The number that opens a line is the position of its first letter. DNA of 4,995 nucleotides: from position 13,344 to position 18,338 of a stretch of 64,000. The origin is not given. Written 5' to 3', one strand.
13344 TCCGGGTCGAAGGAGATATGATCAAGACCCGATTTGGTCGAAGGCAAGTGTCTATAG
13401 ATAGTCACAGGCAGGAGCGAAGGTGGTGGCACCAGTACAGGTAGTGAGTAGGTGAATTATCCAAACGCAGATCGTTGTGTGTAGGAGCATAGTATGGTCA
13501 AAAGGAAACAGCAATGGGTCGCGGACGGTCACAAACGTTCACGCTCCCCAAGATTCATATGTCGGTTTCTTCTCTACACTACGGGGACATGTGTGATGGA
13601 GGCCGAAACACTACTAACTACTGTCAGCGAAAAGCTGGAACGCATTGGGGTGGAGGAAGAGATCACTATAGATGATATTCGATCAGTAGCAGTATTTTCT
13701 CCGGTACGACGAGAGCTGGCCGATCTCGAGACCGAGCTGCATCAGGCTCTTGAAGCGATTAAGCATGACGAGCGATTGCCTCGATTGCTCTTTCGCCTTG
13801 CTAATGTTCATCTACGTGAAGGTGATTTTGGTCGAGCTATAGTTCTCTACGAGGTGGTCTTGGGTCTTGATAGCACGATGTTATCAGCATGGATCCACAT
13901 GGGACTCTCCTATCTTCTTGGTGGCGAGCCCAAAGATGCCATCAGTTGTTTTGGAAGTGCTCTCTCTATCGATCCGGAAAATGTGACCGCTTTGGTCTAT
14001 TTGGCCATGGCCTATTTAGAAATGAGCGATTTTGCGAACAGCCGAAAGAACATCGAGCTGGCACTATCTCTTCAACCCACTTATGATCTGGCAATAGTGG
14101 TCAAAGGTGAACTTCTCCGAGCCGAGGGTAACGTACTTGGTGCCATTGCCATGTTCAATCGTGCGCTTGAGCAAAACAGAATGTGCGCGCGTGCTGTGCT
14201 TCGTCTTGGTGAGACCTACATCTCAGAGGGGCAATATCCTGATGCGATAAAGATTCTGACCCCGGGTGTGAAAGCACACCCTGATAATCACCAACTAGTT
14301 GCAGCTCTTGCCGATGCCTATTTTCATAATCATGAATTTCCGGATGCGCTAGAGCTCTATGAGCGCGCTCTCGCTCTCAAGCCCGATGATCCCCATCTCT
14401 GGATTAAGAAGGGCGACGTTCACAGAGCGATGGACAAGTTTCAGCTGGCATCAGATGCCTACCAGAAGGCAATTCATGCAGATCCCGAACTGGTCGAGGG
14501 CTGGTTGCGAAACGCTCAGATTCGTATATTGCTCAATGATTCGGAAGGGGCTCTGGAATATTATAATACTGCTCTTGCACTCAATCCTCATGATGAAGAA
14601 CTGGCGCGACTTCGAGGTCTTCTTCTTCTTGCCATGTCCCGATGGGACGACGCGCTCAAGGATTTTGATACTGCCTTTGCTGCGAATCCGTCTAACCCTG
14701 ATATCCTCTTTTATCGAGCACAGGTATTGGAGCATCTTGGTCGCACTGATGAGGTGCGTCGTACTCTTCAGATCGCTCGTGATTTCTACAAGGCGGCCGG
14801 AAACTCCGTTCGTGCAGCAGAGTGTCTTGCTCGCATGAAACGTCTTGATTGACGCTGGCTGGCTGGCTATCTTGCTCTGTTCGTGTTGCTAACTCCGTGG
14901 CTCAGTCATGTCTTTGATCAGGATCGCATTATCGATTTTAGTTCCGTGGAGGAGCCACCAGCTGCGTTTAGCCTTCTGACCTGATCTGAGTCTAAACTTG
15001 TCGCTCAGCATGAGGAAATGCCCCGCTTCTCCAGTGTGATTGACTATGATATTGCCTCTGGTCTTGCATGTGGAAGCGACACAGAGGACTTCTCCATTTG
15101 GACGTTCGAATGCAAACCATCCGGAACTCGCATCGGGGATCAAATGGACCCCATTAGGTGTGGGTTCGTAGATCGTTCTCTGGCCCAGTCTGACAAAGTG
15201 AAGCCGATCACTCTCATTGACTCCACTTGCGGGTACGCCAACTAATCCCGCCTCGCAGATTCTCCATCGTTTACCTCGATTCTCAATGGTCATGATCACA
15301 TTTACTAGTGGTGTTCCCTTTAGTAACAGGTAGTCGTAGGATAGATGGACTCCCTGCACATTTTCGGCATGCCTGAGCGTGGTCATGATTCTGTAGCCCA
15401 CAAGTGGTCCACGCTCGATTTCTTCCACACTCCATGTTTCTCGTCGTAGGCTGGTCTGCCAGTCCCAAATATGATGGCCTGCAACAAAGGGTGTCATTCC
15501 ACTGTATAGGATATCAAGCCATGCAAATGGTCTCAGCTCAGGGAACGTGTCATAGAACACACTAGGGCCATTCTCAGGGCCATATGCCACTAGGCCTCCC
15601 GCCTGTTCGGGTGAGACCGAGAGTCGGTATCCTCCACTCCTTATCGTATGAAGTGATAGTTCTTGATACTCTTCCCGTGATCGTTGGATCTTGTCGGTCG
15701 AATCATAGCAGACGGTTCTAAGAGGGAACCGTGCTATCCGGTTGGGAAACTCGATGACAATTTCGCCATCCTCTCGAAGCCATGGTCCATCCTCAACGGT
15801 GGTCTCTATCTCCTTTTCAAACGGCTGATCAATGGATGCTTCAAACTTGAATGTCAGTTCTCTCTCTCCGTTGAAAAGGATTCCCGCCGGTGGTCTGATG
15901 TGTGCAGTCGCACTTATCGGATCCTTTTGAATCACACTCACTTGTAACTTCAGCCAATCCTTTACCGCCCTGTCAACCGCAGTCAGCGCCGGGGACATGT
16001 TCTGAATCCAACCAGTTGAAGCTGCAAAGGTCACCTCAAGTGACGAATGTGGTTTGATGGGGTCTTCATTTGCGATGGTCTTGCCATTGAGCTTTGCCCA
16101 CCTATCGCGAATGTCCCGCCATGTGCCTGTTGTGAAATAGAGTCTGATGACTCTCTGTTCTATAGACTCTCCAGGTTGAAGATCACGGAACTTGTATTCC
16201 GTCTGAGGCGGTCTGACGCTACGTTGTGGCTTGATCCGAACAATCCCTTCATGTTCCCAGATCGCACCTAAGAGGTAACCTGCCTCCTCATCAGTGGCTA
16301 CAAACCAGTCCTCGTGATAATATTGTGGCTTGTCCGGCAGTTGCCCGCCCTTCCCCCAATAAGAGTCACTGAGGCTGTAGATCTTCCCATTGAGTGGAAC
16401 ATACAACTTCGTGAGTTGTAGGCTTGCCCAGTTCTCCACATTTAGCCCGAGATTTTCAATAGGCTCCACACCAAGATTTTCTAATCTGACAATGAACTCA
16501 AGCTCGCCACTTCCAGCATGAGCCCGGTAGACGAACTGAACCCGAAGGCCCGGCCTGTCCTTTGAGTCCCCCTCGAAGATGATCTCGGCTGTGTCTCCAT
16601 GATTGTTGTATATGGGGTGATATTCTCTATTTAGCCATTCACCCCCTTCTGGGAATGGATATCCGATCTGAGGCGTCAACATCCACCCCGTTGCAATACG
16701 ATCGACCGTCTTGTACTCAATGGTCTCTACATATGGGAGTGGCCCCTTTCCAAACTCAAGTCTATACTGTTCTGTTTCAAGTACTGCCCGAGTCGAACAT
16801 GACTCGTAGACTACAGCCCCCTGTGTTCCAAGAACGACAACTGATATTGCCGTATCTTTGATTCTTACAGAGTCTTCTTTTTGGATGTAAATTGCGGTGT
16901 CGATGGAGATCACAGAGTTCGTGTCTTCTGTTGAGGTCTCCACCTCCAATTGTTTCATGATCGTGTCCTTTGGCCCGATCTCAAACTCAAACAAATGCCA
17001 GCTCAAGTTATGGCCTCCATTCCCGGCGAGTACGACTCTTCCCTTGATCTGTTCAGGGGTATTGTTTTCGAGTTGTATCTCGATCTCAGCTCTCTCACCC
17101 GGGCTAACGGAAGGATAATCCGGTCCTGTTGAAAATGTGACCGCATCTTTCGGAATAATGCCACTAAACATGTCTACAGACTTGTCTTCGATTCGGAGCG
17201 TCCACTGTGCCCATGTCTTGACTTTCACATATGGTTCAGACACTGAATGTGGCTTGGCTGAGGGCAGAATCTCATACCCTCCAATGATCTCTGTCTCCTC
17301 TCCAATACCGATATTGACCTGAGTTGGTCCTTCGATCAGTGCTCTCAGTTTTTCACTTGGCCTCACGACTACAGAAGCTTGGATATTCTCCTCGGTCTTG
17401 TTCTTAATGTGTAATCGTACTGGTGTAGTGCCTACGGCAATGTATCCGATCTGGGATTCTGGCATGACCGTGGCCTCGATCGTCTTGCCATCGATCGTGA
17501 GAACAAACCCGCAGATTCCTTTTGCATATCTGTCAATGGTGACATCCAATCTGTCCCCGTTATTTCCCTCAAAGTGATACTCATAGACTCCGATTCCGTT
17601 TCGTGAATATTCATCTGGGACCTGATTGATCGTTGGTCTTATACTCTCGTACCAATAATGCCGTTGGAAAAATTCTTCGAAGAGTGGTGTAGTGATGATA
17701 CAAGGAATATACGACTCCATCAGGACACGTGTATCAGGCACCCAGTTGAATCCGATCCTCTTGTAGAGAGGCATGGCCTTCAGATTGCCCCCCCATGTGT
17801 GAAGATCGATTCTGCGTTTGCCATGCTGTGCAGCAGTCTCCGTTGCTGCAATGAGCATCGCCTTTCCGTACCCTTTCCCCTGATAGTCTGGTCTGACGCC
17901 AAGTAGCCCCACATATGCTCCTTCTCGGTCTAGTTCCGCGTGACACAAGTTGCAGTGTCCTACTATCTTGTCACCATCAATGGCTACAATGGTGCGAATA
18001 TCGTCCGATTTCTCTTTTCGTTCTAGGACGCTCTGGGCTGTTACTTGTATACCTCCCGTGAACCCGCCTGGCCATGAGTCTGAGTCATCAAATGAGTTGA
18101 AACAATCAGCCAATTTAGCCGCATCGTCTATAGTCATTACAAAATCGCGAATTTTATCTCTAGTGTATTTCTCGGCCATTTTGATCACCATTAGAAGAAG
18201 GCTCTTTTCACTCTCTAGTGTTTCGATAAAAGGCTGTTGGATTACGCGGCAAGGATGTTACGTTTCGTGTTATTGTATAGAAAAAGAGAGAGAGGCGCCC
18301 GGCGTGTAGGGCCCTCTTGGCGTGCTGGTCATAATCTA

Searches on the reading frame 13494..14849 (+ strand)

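Call 48: search_protein_families(library=pfam, proteins=[window:13494-14849:+], max_evalue=0.00001)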
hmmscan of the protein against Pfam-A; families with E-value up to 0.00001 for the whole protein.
window:13494-14849:+ (452 aa): 22 families
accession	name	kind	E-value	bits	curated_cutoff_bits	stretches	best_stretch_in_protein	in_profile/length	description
PF07719.23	TPR_2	-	1.6e-47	156.2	27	0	271-299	6-34/34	Tetratricopeptide repeat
PF00515.34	TPR_1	-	1.1e-46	155.3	27.8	0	272-299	7-34/34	Tetratricopeptide repeat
PF13432.12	TPR_16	-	3.6e-39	133.2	32.7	2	374-420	3-49/65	Tetratricopeptide repeat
PF14559.12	TPR_19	-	2.4e-38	130.7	25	3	243-303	2-62/68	Tetratricopeptide repeat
PF13428.12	TPR_14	-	1.6e-35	118.3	23.5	1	268-308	3-43/44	Tetratricopeptide repeat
PF13414.12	TPR_11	-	6.9e-32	109.3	26.8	0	274-310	2-38/42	TPR repeat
PF13431.12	TPR_17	-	2.7e-29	99.4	24.4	0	391-420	2-31/34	Tetratricopeptide repeat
PF13181.12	TPR_8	-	2.4e-27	93.1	25.7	0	131-163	2-34/34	Tetratricopeptide repeat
PF13371.12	TPR_9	-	1.8e-23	82.8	35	2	348-410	9-71/73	Tetratricopeptide repeat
PF13424.12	TPR_12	-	5e-22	78.3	30.1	0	271-327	8-72/77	Tetratricopeptide repeat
PF23914.1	TPR_CcmH_CycH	-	6.8e-19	68.7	42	0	292-350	42-100/158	Cytochrome c-type biogenesis protein H TPR domain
PF12895.13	ANAPC3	-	1.7e-18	67.1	27.2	0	98-155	25-81/82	Anaphase-promoting complex, cyclosome, subunit 3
PF13176.12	TPR_7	-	4.8e-18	64.1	27.9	0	270-301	3-34/36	Tetratricopeptide repeat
PF13174.12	TPR_6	-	1.4e-16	60.3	26.3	0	132-162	2-32/33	Tetratricopeptide repeat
PF25063.1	ARM_TT21_C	-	1.3e-10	41.9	35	0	149-301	40-199/209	Tetratricopeptide repeat protein 21 C-terminal ARM domain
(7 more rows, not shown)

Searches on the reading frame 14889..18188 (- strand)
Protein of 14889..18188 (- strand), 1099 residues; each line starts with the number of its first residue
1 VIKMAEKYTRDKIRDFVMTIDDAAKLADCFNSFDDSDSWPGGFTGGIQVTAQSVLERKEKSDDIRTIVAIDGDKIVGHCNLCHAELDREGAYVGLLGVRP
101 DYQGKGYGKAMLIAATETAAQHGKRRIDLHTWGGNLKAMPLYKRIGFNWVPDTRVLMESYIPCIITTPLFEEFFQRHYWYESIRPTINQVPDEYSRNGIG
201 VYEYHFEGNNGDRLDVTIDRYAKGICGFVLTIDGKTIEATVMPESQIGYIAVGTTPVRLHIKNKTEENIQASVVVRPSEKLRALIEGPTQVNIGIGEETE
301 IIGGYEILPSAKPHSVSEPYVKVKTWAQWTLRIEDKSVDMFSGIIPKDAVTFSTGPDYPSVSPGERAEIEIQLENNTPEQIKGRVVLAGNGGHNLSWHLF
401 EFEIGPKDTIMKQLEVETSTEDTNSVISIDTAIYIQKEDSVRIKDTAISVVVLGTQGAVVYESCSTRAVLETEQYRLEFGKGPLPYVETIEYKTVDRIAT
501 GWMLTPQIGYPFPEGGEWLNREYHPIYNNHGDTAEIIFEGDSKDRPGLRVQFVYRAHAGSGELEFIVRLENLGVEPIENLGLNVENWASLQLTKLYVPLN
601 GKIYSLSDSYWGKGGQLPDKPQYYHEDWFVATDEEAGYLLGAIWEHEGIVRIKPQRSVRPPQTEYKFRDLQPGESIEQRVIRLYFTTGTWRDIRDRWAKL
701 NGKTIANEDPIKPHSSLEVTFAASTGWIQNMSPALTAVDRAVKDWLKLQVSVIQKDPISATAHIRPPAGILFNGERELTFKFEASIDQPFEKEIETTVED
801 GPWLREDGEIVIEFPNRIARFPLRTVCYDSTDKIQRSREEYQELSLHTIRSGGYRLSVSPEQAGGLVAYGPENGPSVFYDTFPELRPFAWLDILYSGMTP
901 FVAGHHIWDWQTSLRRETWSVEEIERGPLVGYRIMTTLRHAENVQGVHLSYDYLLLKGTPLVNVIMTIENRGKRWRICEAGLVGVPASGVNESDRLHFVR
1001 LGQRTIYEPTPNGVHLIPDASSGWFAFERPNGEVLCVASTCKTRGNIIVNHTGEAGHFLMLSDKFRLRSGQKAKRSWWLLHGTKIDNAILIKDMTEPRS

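Call 48: search_protein_families(library=pfam, proteins=[window:14889-18188:-], max_evalue=0.00001)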
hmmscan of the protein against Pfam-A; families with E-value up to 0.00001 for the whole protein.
window:14889-18188:- (1099 aa): 3 families
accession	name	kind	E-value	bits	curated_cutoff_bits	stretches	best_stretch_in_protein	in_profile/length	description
PF00583.31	Acetyltransf_1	-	7.6e-17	62.1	20.7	1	61-147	30-116/116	Acetyltransferase (GNAT) family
PF13508.13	Acetyltransf_7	-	1.2e-12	48.4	27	1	64-147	3-82/84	Acetyltransferase (GNAT) domain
PF13673.13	Acetyltransf_10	-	4.5e-09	36.8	23.6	1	53-150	20-110/128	Acetyltransferase (GNAT) domain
